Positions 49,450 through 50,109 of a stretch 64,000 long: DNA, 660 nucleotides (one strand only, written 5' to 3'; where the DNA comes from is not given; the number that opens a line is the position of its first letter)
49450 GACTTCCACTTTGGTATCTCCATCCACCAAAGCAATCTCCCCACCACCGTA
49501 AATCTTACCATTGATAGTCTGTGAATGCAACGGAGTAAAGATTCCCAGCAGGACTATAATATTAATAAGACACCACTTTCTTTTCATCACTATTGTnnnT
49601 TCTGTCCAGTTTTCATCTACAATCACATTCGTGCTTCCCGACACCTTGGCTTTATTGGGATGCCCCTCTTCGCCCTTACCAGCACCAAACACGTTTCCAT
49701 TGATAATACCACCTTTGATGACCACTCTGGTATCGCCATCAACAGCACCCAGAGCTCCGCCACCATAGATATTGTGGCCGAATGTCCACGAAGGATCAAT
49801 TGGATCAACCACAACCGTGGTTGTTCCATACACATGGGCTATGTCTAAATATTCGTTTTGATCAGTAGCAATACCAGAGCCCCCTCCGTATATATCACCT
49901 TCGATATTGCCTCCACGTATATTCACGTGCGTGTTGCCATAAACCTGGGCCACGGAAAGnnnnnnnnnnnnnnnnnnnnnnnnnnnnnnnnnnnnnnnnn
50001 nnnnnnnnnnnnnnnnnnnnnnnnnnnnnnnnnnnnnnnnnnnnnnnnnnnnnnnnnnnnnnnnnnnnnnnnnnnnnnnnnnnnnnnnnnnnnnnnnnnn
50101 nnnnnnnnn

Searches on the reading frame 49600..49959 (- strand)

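Call 89: search_protein_families(library=ncbifam, proteins=[window:49600-49959:-], max_evalue=1)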
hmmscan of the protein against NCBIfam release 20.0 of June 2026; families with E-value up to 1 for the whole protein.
window:49600-49959:- (120 aa): 1 family
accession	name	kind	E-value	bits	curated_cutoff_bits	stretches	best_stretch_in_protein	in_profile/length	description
NF009321.0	PRK12676.1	equivalog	0.067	12.2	264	1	46-111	82-149/264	bifunctional fructose-bisphosphatase/inositol-phosphate phosphatase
